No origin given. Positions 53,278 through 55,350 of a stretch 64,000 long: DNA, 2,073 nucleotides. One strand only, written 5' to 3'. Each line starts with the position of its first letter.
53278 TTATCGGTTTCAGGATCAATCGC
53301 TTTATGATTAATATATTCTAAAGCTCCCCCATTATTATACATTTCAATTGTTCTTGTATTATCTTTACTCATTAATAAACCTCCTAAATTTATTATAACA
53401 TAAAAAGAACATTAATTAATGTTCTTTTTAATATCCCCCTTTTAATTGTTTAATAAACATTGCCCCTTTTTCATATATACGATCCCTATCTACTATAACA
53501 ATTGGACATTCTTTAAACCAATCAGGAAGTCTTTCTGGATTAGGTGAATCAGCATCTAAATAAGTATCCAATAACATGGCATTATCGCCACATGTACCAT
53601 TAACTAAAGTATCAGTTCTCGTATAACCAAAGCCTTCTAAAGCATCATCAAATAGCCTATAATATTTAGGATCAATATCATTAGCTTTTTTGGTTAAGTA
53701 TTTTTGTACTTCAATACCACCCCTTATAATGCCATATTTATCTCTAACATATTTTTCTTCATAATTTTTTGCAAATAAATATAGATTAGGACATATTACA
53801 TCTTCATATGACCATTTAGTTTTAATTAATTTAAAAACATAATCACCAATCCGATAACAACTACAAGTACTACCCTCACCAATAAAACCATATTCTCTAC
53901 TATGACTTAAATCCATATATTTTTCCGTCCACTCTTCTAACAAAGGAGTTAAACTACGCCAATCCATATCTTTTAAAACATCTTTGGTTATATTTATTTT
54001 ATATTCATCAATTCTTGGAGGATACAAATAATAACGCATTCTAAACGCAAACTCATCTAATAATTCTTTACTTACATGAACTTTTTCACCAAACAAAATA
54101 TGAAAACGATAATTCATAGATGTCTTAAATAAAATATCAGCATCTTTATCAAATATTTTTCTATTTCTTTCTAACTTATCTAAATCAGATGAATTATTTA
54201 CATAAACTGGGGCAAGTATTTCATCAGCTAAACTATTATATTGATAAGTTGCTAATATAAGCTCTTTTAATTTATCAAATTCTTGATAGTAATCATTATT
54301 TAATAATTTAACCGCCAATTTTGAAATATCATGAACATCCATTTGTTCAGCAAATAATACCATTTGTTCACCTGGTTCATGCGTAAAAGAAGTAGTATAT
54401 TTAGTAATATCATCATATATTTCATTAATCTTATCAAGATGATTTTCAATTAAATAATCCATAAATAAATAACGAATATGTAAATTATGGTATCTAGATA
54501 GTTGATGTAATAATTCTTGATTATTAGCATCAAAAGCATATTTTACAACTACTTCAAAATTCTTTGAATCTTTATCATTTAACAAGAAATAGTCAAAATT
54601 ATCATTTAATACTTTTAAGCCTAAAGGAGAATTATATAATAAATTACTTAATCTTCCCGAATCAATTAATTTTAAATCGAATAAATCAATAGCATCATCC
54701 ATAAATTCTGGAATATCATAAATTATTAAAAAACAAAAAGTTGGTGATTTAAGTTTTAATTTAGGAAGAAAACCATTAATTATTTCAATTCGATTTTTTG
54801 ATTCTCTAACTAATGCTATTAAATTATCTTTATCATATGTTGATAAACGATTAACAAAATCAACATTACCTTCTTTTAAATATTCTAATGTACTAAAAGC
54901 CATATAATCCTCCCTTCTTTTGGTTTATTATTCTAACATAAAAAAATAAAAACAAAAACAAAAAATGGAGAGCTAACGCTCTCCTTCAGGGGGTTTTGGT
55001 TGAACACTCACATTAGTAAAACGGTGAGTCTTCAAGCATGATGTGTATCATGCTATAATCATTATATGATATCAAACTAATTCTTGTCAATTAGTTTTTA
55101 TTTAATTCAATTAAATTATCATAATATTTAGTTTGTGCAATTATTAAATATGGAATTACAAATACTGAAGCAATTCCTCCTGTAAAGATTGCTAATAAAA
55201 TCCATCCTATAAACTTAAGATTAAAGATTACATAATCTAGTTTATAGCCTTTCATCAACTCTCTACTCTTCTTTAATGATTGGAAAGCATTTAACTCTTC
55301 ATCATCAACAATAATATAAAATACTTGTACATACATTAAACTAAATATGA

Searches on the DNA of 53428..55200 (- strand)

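Call 6: search_rna_families(source=window, start=54800, end=55200, threshold=evalue, max_evalue=10, show_alignments=3)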
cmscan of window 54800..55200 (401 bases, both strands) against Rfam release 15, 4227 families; matches with E-value up to 10: 14.
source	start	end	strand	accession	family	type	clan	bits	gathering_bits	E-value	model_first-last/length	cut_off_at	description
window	54895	55024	-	RF04180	BTnc231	Gene; sRNA;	-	20.6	80.4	0.051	1-154/154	no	Bacteroides sRNA BTnc231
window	54839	54884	+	RF00280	SNORD51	Gene; snRNA; snoRNA; CD-box;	CL00054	20.5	50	0.5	1-79/79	no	Small nucleolar RNA SNORD51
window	54896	55001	+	RF01859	Phe_leader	Cis-reg; leader;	-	18.7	55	1.2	1-125/125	no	Phenylalanine leader peptide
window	54905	55045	-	RF00410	SNORA2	Gene; snRNA; snoRNA; HACA-box;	CL00021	16.8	70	2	1-137/137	no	Small nucleolar RNA SNORA2/SNORA34 family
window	54895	54987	-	RF01796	frnS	Gene; sRNA;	-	15.9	60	3.4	1-119/119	no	Fumarate/nitrate reductase regulator sRNA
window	54909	54971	-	RF00669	mir-96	Gene; miRNA;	-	15.3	65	2.5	1-78/78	no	mir-96 microRNA precursor family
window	54949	55081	-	RF02653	StyR-143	Gene; sRNA;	-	14.8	176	1.2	1-144/144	no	Salmonella enterica Typhi npcRNA 143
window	54913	55001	+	RF02607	AbsR25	Gene; sRNA;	-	14.6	47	5.1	1-164/164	no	Acinetobacter sRNA 25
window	54895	54983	-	RF03719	mir-3914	Gene; miRNA;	-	14.2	97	6.9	1-95/95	no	mir-3914 microRNA precursor family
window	54910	54972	-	RF00743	mir-308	Gene; miRNA;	-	13.3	60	8.3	1-63/63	no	mir-308 microRNA precursor family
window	54911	54988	-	RF02527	SSRC38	Gene; sRNA;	-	13.2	80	7.8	1-166/166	no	Streptococcus sRNA SSRC38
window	54836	54878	+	RF02350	psRNA6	Gene; sRNA;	-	9.1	60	3.4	1-333/333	no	Nitrosomonas sRNA psRNA6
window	54800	54854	-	RF00064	HgcG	Gene; snRNA; snoRNA; HACA-box;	-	8.5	77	4.2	1-53/276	3'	HgcG RNA (Pab40)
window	54935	54996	+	RF01675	CrcZ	Gene; sRNA;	-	8.5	95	4.4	310-370/398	no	Pseudomonas sRNA CrcZ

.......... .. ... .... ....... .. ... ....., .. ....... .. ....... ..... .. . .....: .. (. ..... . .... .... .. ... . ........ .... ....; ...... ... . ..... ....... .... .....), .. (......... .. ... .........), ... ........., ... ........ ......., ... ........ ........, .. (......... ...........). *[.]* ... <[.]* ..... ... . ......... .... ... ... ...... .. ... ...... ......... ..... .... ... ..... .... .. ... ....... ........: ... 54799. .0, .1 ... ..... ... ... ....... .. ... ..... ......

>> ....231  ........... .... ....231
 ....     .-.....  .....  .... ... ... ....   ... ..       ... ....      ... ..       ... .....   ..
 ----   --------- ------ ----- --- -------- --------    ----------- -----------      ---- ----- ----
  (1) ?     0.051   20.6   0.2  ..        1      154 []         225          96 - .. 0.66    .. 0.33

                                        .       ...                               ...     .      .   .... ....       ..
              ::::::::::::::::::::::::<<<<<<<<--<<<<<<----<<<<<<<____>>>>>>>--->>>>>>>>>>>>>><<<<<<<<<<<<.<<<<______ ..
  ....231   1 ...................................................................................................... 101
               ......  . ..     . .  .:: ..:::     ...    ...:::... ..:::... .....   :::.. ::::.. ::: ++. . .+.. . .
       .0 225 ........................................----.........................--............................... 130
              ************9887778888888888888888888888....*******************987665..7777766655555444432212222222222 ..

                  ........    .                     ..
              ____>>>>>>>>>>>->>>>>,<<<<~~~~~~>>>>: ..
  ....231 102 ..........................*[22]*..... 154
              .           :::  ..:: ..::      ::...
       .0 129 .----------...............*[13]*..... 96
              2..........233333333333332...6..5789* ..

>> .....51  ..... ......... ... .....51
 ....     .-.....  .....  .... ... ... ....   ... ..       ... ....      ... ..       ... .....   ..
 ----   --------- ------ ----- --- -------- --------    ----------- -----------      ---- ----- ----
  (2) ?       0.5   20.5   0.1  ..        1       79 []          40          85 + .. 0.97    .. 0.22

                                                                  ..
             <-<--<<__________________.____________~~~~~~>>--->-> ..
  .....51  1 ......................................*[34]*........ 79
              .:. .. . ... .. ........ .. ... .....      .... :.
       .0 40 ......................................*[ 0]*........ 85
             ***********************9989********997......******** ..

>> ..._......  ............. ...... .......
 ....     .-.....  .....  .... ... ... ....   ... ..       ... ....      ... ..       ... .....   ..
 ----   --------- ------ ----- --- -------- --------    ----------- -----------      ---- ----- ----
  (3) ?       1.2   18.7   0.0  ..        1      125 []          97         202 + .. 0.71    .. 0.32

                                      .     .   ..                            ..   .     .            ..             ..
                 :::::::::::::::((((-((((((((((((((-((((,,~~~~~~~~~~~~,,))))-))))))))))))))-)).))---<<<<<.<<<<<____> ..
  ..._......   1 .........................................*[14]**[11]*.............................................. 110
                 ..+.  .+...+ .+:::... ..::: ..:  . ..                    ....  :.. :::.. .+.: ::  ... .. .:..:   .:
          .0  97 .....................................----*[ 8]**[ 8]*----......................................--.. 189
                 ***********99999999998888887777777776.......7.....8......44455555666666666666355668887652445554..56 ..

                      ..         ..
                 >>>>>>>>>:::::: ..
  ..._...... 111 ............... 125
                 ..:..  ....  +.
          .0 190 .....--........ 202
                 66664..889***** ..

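Call 46: search_with_rna_model(model_id=R1, sources=[L001, L002, L003, L004, L005, L006, L007, L008, L009, L010, L011, L012, L013, L014, L015, L016, L017, L019, L020, L021, L022, L023, L024, L025, L026, L027, L028, L029, L030, L031, L032, L033, L034, L035, L036, L037, L038, L039, L040, L041, L042, L043, L044, L045, L046, L054, L071, L081, L087, L090, L091, L093, L097, L111, L112, L116, L117, L118, L129, L133, L135, L138, L140, L141, L142, L145, L154, L158, L160, L163, L164, L168, L169, L170, L175, L178, L179, L187, L190, L194, L195, L197, L200, L201], max_evalue=1)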
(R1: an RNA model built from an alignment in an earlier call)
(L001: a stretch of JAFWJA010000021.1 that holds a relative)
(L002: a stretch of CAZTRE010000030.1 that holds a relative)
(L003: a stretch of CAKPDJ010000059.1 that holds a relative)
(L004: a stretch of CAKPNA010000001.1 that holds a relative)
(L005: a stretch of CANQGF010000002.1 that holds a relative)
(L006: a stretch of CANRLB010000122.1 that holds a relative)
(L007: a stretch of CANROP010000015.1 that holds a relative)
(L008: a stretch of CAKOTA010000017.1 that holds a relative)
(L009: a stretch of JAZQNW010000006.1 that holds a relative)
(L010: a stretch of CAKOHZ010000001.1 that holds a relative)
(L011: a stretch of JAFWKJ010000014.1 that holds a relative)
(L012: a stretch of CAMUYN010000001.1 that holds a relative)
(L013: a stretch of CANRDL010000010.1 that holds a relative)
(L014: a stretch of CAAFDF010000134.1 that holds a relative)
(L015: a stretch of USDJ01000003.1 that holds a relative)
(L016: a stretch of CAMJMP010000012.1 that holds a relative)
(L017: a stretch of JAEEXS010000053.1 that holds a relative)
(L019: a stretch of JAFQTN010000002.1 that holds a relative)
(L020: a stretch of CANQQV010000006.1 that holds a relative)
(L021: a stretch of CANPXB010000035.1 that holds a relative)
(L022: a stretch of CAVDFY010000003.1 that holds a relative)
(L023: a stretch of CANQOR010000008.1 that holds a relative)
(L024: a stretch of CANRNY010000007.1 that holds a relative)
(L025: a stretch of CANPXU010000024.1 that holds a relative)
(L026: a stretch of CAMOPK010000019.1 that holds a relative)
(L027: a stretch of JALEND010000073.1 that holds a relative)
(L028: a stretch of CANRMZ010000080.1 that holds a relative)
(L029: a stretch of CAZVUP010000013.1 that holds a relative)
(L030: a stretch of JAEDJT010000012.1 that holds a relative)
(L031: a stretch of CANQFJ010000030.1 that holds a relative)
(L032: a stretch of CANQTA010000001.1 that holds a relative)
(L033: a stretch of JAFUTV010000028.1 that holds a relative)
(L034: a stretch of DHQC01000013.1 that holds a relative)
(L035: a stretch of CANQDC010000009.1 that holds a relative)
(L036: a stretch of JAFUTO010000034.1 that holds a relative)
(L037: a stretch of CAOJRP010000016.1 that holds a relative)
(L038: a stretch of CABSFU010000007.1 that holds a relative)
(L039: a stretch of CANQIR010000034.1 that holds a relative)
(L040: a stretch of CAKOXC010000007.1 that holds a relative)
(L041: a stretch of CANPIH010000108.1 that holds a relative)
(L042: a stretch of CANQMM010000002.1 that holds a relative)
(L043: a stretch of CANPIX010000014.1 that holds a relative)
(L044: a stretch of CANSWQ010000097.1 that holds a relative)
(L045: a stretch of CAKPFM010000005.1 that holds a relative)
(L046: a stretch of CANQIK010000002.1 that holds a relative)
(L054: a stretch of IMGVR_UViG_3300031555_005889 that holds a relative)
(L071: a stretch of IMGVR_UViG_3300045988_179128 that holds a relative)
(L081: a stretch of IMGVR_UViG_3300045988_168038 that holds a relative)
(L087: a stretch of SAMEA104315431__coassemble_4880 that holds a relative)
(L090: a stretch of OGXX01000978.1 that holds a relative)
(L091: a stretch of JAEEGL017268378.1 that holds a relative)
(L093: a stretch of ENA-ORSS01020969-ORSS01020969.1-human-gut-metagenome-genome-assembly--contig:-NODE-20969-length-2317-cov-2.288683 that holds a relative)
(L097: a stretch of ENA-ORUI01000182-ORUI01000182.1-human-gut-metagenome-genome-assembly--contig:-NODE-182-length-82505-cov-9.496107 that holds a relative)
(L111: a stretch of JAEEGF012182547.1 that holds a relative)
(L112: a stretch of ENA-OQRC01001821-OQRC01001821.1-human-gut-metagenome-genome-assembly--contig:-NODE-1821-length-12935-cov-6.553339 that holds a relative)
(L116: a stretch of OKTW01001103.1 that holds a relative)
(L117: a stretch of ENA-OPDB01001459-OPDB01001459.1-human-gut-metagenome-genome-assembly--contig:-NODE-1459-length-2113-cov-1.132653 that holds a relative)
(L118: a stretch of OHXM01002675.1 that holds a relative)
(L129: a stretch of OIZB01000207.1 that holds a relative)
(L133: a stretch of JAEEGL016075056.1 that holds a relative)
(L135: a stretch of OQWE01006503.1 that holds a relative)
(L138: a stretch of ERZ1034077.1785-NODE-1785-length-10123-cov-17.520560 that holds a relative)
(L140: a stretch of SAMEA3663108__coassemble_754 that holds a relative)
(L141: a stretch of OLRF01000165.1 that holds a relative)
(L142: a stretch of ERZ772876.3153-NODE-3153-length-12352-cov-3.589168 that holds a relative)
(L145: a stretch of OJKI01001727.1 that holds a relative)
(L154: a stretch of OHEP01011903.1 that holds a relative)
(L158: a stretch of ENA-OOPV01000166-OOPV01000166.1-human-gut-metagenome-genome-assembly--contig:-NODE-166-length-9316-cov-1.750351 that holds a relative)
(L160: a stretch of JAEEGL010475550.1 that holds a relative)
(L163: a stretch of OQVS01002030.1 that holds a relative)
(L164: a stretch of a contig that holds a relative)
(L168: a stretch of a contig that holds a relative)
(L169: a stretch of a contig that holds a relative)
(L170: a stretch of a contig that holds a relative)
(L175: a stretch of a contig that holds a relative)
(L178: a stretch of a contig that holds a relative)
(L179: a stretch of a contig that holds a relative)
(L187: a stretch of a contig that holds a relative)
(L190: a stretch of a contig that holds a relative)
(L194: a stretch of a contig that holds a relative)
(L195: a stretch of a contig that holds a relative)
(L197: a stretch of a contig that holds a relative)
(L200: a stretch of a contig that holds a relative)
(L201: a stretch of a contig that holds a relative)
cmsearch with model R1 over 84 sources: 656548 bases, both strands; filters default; matches with E-value up to 1: 52.
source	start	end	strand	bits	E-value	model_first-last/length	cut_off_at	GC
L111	4195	4285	-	99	4.6e-17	1-92/92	no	0.4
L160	241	331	+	88.9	5.1e-15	1-92/92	no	0.41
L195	13235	13326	-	86.8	1.3e-14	1-92/92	no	0.4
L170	2274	2366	+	81.4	1.6e-13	1-92/92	no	0.44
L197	7169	7261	-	80.1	3.1e-13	1-92/92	no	0.41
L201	4896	4989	-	74.5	4.1e-12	1-92/92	no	0.36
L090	13129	13219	-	73.7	6e-12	1-92/92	no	0.45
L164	528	618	+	73.7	6e-12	1-92/92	no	0.45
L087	1602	1704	+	70.7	2.4e-11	1-92/92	no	0.44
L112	9437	9539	+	70.7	2.4e-11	1-92/92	no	0.44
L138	949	1051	-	70.7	2.4e-11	1-92/92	no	0.44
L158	5351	5453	-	70.7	2.4e-11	1-92/92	no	0.44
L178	1293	1395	-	70.7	2.4e-11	1-92/92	no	0.44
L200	2747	2849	-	70.7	2.4e-11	1-92/92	no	0.44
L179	49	147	+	70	3.4e-11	1-92/92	no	0.46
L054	6616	6712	-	67.8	9.4e-11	1-92/92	no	0.4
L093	2219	2314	-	67.7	1e-10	1-92/92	no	0.44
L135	1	100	-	62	1.4e-09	1-92/92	no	0.44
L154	1781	1882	+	59.6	4.3e-09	1-92/92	no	0.42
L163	3792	3893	+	59.6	4.3e-09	1-92/92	no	0.42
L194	2459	2560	+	59.6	4.3e-09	1-92/92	no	0.42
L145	2456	2537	-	59.1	5.4e-09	1-92/92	no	0.43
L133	2504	2589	+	55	3.7e-08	1-92/92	no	0.36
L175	4338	4412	+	53.7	6.7e-08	1-74/92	3'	0.49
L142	8125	8221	+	52.8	1e-07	1-92/92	no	0.42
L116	1816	1912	-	52.7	1e-07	1-92/92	no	0.43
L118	1072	1168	+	52.7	1e-07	1-92/92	no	0.43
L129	850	946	-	52.7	1e-07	1-92/92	no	0.43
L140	122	218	-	52.7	1e-07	1-92/92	no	0.43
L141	8133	8229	-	52.7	1e-07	1-92/92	no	0.43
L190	7288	7384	+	52.7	1e-07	1-92/92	no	0.43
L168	4894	4994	-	50.5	3e-07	1-92/92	no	0.41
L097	4759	4845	-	48.3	8.4e-07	1-92/92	no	0.4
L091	1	74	-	43.2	9.2e-06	1-75/92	3'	0.39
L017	1625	1717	+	37.8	0.00011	1-92/92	no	0.42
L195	110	177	-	33.5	0.00083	1-92/92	no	0.4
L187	1070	1111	-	33.1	0.00099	51-92/92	5'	0.55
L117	1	50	+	33.1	0.001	47-92/92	5'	0.52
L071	5961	6052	+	30.2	0.0039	1-92/92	no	0.36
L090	10895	10974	-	27.7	0.012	1-92/92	no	0.34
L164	2789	2868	+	27.7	0.012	1-92/92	no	0.34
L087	2973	3062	+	27.7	0.012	1-92/92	no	0.32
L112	10811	10898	+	27.1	0.016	1-92/92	no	0.34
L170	2230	2294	-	24.5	0.054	1-92/92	no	0.23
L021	24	99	+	23.2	0.1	1-92/92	no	0.36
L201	379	447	-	22.7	0.12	1-92/92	no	0.45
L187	52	136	-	22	0.18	1-92/92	no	0.26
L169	1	60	-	21.8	0.2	1-84/92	3'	0.53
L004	3219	3278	+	21.5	0.22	1-92/92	no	0.28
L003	3020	3077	+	21.3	0.24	1-92/92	no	0.31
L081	7326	7424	+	20.4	0.37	1-92/92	no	0.33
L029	3399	3476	+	20.1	0.42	1-92/92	no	0.24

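Call 76: search_rna_families(sources=[L018, L061, L094, L114, L206, L207, L208, L210, L211, L100, L174, L171, L054], threshold=gathering)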
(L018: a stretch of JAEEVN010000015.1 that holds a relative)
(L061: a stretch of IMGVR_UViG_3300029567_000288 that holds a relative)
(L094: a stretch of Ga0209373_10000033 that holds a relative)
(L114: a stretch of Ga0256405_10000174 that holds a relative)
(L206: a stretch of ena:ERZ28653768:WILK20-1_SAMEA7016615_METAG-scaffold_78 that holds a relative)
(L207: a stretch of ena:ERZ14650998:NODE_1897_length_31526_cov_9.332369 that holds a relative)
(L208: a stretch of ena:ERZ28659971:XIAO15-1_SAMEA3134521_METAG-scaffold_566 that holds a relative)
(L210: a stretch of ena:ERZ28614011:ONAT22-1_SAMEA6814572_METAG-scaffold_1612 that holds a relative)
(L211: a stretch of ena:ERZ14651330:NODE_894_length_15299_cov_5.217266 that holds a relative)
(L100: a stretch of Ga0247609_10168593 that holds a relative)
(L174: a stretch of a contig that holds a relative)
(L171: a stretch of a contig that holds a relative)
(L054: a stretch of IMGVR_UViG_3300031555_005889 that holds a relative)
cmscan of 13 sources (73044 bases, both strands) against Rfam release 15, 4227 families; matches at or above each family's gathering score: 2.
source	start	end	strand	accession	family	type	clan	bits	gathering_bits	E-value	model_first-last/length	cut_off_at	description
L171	2923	3017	-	RF02541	LSU_rRNA_bacteria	Gene; rRNA;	CL00112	74.2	50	6.4e-20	2830-2925/2925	5'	Bacterial large subunit ribosomal RNA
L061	216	290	+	RF00005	tRNA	Gene; tRNA;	CL00001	50.2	29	9.9e-08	1-71/71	no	tRNA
